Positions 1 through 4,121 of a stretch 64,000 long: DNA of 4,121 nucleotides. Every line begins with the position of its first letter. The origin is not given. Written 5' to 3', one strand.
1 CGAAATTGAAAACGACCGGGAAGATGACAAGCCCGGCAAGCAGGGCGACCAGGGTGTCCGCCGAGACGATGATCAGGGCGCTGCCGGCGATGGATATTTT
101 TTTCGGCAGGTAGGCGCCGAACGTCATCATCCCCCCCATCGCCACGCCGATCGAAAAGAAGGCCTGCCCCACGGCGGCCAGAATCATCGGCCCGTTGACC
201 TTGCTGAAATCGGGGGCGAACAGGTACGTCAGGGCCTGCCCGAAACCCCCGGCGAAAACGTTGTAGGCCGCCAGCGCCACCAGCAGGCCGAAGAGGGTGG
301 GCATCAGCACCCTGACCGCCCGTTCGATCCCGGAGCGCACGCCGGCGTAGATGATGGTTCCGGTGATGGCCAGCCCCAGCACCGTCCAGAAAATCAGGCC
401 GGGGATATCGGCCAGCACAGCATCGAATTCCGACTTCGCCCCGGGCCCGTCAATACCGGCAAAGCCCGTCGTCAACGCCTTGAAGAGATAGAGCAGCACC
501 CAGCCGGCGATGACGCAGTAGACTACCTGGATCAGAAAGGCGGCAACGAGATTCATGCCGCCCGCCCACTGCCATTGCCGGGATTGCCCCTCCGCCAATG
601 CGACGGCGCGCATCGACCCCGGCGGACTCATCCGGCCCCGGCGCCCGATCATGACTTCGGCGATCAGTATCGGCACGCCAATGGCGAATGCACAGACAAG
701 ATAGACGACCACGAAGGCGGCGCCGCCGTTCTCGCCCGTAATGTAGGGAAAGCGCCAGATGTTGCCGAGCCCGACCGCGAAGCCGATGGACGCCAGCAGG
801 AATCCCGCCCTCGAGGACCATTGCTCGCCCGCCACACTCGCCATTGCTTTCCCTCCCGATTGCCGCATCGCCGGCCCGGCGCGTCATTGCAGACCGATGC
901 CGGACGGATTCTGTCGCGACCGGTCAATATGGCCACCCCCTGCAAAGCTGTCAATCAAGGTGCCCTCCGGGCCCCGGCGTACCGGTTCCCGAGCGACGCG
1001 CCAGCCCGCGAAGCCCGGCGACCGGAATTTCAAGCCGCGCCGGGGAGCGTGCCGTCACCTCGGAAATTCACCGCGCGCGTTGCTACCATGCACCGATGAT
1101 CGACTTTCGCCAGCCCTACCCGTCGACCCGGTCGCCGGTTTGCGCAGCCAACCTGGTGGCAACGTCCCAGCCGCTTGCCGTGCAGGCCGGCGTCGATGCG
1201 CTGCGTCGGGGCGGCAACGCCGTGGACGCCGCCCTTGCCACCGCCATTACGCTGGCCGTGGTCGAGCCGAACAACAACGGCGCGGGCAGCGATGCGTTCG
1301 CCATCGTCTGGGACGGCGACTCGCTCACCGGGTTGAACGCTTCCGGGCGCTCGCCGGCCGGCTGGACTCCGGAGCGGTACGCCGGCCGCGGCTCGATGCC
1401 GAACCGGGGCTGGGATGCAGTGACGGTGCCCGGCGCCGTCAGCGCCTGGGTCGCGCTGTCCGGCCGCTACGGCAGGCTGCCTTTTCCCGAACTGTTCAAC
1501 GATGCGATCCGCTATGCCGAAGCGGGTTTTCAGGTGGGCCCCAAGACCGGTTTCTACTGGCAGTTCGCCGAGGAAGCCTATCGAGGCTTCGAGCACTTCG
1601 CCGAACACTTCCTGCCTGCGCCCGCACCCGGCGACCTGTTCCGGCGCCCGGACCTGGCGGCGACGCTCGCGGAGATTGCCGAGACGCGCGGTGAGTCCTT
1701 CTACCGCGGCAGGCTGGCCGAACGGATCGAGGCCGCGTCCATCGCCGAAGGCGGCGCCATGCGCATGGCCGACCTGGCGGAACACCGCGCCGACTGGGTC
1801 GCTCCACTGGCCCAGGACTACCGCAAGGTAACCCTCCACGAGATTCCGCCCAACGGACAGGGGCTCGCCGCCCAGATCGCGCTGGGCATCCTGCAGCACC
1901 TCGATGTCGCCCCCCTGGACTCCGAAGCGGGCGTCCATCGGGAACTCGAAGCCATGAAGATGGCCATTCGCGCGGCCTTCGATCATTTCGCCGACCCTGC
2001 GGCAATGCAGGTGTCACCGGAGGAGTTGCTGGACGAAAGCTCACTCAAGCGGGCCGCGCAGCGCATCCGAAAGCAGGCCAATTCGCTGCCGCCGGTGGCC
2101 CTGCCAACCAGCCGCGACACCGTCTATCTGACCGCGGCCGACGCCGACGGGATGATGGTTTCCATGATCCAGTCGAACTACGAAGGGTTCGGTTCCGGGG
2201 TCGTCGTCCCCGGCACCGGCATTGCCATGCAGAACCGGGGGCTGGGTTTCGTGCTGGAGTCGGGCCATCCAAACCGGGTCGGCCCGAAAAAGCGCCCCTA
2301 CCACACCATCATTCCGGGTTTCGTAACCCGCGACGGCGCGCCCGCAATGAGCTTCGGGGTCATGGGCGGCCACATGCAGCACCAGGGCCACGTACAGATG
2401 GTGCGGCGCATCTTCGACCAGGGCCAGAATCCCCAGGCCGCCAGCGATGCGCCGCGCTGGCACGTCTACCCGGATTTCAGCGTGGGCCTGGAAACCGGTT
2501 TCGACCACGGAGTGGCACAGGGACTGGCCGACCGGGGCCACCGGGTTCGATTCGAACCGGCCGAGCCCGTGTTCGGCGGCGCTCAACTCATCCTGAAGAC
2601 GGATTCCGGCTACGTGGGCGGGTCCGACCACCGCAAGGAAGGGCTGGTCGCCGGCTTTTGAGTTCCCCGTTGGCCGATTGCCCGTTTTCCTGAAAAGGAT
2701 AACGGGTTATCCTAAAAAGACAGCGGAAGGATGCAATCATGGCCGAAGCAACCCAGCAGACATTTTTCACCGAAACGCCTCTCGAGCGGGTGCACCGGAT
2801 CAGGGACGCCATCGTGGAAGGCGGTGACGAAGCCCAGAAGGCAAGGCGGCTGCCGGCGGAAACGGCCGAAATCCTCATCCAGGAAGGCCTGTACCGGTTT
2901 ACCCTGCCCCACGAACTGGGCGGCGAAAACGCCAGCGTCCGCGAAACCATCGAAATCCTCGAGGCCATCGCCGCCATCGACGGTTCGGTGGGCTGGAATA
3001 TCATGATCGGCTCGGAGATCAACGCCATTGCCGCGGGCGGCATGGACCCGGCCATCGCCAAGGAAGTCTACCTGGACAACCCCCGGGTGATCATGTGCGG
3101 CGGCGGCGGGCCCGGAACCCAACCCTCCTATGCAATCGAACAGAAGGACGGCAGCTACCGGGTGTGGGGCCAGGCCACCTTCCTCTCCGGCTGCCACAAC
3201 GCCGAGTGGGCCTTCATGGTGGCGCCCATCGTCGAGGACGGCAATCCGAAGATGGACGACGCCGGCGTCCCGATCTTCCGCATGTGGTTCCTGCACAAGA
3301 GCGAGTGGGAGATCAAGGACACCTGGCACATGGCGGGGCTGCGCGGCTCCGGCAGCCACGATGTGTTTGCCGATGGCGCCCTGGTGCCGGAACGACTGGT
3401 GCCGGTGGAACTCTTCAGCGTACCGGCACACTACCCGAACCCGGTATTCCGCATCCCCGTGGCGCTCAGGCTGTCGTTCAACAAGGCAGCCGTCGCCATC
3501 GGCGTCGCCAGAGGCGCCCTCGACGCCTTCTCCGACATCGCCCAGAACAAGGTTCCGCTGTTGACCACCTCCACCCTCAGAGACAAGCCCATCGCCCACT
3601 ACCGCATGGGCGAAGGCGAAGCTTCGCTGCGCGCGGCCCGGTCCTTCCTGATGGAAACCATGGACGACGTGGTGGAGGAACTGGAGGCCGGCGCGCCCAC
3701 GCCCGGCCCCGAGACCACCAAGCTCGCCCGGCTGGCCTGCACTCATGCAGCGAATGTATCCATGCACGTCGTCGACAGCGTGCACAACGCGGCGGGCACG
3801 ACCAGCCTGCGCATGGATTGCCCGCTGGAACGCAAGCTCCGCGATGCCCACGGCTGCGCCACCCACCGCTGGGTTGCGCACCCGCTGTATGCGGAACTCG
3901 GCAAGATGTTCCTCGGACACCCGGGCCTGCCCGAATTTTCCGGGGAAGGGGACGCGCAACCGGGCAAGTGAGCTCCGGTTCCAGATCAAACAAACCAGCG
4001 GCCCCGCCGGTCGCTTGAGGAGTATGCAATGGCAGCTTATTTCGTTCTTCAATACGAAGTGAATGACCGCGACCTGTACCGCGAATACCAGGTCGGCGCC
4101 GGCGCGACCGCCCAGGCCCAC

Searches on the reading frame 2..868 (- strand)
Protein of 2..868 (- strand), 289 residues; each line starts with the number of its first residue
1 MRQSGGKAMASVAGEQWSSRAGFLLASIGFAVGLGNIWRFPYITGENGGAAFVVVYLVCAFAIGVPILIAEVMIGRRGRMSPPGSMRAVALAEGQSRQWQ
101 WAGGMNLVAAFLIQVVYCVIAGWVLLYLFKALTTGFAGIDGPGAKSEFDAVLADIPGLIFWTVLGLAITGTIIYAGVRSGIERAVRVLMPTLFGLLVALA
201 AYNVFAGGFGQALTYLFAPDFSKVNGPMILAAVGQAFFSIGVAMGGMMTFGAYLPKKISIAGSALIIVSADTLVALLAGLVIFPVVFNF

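Call 72: search_protein_families(library=pfam, proteins=[window:2-868:-], max_evalue=0.001)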
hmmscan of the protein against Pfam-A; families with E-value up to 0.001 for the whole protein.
window:2-868:- (289 aa): 1 family
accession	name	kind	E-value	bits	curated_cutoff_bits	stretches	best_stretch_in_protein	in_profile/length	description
PF00209.24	SNF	-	5.2e-42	144.7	27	2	15-134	2-115/524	Sodium:neurotransmitter symporter family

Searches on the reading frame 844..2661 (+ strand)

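Call 69: search_protein_families(library=pfam, proteins=[window:844-2661:+], max_evalue=0.00001)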
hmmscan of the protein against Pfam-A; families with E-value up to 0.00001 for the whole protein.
window:844-2661:+ (605 aa): 1 family
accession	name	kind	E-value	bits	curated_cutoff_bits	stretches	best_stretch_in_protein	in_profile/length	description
PF01019.26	G_glu_transpept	-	1.2e-136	457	27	1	118-600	2-512/512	Gamma-glutamyltranspeptidase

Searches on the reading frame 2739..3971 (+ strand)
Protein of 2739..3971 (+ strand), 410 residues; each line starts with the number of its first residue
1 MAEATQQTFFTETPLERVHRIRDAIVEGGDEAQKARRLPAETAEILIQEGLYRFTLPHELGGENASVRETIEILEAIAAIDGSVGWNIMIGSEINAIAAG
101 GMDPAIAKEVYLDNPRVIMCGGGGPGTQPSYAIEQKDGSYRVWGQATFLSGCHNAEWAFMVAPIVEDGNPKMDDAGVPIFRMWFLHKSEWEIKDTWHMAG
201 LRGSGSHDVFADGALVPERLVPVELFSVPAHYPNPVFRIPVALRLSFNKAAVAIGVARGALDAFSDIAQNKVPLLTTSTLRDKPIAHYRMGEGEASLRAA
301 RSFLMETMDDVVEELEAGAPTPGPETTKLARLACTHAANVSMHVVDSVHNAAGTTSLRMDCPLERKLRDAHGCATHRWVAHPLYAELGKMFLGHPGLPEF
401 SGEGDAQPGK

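Call 69: search_protein_families(library=pfam, proteins=[window:2739-3971:+], max_evalue=0.00001)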
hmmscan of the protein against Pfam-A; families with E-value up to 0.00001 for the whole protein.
window:2739-3971:+ (410 aa): 1 family
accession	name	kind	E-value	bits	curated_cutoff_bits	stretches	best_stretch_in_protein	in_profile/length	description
PF08028.16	Acyl-CoA_dh_2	-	3.5e-28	99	22.7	1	250-378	4-131/134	Acyl-CoA dehydrogenase, C-terminal domain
